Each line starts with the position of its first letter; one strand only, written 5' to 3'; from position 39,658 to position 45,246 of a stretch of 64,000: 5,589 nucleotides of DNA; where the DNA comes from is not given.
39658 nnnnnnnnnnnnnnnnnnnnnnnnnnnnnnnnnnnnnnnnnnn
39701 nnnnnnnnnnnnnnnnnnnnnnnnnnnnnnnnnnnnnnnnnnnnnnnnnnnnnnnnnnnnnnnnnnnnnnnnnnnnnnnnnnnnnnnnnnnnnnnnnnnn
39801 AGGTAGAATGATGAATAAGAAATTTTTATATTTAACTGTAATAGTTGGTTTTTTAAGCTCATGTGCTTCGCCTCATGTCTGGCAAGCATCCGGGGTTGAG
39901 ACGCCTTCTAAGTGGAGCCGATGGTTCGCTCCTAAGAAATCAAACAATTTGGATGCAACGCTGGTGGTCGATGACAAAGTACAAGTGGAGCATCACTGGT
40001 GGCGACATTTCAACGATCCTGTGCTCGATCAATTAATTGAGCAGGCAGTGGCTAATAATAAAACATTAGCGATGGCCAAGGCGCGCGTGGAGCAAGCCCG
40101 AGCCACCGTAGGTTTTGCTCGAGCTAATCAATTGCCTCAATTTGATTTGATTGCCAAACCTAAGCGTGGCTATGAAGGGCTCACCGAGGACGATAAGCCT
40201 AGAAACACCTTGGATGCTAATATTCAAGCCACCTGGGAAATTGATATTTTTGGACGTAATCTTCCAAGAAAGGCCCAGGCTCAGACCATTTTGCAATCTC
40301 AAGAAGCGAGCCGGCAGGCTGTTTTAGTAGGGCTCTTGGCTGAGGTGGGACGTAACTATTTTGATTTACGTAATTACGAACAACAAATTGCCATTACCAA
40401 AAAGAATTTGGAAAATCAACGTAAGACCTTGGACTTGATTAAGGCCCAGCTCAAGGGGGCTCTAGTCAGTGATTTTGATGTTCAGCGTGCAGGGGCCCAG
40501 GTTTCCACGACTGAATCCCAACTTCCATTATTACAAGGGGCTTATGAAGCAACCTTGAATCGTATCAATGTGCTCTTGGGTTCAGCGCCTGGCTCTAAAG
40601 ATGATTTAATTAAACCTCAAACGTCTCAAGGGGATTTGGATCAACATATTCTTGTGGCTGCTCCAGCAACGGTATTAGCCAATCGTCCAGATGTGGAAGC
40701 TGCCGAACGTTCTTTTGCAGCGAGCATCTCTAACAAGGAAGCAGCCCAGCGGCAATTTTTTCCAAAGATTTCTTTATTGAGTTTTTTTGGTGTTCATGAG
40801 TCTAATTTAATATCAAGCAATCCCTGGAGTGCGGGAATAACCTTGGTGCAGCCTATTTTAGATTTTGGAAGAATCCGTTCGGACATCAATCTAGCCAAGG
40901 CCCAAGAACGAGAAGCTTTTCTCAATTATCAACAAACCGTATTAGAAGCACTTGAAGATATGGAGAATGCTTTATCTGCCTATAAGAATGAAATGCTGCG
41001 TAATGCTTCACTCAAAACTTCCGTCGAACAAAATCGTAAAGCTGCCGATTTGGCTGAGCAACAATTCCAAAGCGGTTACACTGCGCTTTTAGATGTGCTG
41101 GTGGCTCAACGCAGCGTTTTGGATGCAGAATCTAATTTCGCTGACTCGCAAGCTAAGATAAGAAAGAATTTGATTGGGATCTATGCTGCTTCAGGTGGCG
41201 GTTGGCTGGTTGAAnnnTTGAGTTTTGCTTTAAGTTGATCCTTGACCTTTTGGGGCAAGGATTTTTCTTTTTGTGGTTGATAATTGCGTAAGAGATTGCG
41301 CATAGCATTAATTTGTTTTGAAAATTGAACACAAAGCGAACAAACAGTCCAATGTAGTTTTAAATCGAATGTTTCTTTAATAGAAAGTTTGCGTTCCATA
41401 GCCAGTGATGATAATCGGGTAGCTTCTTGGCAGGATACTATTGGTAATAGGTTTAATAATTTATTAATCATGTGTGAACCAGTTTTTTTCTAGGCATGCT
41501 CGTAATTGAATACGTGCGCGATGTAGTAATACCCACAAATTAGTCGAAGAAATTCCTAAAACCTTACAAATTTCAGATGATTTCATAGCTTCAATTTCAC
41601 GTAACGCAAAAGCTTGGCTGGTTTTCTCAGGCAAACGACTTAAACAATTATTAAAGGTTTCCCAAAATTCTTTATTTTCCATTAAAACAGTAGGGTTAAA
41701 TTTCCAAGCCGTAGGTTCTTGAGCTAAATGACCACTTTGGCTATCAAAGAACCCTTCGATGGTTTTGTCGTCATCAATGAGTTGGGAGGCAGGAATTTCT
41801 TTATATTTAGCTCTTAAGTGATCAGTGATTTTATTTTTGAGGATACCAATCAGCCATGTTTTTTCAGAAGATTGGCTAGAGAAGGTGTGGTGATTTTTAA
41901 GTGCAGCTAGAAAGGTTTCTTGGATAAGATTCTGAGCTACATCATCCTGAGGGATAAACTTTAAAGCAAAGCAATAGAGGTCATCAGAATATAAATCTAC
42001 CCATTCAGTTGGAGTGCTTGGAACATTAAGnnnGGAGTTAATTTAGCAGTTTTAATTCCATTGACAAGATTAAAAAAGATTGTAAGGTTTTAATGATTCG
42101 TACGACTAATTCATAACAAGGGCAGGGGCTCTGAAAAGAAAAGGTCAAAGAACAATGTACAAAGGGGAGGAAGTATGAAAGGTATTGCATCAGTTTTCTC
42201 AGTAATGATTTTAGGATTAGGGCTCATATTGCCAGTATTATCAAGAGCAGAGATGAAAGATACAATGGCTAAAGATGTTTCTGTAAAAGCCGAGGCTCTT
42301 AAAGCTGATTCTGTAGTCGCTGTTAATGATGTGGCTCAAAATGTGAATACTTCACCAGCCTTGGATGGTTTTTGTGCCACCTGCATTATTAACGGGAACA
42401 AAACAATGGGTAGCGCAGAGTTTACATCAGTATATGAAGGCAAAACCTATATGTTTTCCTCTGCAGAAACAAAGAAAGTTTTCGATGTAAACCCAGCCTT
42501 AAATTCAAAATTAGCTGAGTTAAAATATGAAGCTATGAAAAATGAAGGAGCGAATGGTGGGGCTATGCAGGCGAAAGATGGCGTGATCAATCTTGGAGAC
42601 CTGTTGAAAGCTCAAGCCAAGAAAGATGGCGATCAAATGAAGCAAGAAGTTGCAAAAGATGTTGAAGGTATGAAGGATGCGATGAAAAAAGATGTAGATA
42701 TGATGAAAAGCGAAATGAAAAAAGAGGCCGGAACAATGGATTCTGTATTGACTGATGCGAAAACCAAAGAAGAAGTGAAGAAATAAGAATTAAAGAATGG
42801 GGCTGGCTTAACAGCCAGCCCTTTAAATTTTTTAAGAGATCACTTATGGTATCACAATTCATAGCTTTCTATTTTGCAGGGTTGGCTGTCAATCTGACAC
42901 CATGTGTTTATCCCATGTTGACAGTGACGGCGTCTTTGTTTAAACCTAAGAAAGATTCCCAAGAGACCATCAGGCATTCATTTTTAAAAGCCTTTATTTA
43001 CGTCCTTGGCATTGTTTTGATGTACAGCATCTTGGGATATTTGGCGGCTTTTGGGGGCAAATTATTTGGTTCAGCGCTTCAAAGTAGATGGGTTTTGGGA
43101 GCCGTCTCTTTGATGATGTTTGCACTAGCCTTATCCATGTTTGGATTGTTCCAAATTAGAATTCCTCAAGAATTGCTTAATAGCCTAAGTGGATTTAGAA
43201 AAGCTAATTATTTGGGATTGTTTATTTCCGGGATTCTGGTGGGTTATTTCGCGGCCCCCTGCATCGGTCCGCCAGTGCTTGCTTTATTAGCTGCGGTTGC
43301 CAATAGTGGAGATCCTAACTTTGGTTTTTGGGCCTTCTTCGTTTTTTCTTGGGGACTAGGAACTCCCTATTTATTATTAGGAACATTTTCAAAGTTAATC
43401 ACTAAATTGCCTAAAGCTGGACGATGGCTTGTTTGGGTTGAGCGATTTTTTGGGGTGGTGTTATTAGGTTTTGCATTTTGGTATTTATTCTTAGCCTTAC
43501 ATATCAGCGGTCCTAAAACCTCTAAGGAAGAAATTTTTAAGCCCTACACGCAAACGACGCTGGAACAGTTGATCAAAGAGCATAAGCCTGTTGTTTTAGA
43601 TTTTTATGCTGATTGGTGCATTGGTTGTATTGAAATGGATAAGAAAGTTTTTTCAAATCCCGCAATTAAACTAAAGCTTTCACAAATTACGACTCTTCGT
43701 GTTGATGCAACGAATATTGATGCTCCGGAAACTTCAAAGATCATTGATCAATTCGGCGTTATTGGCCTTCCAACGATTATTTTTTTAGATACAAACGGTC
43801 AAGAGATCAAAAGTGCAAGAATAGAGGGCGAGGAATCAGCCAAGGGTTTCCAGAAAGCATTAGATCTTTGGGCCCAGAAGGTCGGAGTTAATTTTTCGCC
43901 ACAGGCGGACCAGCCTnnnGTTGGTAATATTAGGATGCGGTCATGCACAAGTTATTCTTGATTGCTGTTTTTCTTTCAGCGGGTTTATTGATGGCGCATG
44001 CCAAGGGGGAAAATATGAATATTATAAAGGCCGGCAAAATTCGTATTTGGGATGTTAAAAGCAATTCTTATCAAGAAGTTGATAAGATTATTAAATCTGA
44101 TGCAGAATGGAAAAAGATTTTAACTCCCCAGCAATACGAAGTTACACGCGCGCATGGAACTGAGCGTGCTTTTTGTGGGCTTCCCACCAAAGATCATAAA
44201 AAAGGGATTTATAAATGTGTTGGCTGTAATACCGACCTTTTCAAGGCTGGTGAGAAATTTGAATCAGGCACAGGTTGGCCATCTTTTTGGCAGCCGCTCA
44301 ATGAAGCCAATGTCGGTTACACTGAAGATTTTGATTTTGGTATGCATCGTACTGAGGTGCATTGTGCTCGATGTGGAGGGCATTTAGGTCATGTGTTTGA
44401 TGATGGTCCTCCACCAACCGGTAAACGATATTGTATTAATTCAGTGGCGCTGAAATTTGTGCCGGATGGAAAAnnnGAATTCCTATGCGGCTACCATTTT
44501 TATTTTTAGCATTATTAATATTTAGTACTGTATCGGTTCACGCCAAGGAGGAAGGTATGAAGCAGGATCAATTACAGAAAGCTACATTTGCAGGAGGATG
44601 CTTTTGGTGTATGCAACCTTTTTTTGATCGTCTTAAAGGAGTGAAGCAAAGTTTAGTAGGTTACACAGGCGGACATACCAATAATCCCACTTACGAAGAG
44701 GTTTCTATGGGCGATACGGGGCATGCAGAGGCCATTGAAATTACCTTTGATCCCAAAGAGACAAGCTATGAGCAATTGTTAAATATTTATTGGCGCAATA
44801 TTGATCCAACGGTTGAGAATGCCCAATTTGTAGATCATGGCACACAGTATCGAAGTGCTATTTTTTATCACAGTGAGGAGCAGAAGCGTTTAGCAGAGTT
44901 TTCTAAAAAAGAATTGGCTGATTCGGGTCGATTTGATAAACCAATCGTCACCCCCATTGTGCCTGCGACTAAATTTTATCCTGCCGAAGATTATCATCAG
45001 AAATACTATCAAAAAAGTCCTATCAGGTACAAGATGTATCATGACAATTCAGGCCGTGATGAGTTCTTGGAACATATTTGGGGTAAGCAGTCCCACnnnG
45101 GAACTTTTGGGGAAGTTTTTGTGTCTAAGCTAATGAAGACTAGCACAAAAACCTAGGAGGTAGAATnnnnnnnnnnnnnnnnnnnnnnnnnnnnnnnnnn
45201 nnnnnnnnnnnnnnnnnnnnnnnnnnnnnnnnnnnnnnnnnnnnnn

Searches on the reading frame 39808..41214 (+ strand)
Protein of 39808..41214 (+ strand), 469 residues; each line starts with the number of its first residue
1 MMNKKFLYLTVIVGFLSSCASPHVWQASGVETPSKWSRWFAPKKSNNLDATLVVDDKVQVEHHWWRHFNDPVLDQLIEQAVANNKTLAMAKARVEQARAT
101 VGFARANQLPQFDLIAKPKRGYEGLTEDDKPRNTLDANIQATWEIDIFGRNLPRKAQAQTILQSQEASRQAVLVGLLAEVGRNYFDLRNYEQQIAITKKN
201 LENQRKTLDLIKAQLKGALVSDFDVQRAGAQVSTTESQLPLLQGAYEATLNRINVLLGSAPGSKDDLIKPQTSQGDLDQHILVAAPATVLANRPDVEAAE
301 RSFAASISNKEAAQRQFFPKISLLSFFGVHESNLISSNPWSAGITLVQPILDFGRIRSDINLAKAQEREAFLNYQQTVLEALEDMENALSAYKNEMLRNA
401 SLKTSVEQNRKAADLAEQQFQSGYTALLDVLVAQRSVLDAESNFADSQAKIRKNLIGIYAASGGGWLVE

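Call 75: search_protein_families(library=pfam, proteins=[window:39808-41214:+], max_evalue=0.001)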
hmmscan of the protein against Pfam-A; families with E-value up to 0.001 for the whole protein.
window:39808-41214:+ (469 aa): 1 family
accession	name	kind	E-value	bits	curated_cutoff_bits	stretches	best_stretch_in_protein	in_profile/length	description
PF02321.23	OEP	-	4.8e-47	160.6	22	2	284-463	3-187/187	Outer membrane efflux protein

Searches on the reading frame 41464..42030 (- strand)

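Call 53: search_protein_families(library=pfam, proteins=[window:41464-42030:-], max_evalue=0.001)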
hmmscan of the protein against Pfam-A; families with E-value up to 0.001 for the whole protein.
window:41464-42030:- (188 aa): 2 families
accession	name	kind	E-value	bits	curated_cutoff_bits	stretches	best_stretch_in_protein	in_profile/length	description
PF08281.18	Sigma70_r4_2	-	8e-13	48.3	25.7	1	128-176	6-54/54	Sigma-70, region 4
PF04542.20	Sigma70_r2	-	1.5e-11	44.4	24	1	11-75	2-68/71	Sigma-70 region 2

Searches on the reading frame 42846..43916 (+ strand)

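Call 53: search_protein_families(library=pfam, proteins=[window:42846-43916:+], max_evalue=0.001)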
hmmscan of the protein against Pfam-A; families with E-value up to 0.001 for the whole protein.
window:42846-43916:+ (357 aa): 5 families
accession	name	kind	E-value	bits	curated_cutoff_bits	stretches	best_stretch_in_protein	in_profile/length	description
PF02683.22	DsbD_TM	-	3.2e-46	157.8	27.1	1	5-213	5-214/219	Cytochrome C biogenesis protein transmembrane domain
PF13098.12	Thioredoxin_2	-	9.5e-12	45.6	27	1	244-339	3-104/104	Thioredoxin-like domain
PF00085.26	Thioredoxin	-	3.1e-11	43.6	23.5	1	235-339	6-101/103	Thioredoxin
PF13899.12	Thioredoxin_7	-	1.1e-09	38.7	27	1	238-315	9-82/83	Thioredoxin-like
PF13386.12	DsbD_2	-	8.4e-09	36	24.9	1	11-211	5-198/199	Cytochrome C biogenesis protein transmembrane region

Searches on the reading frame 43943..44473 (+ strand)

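Call 53: search_protein_families(library=pfam, proteins=[window:43943-44473:+], max_evalue=0.001)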
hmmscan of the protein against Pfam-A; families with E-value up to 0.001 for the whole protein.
window:43943-44473:+ (177 aa): 2 families
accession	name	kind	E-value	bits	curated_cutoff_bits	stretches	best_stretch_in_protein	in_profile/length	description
PF01641.26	SelR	-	5.8e-50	168.5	24.9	1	60-174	1-116/116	SelR domain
PF24046.1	At4g08330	-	0.00076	20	27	0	132-159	72-99/129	At4g08330 beta-tent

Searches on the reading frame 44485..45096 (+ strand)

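Call 53: search_protein_families(library=pfam, proteins=[window:44485-45096:+], max_evalue=0.001)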
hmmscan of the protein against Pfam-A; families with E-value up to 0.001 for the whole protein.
window:44485-45096:+ (204 aa): 1 family
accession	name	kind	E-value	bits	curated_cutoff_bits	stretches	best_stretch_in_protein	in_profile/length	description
PF01625.27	PMSR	-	6.5e-66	221.7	23.7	1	32-183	1-152/153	Peptide methionine sulfoxide reductase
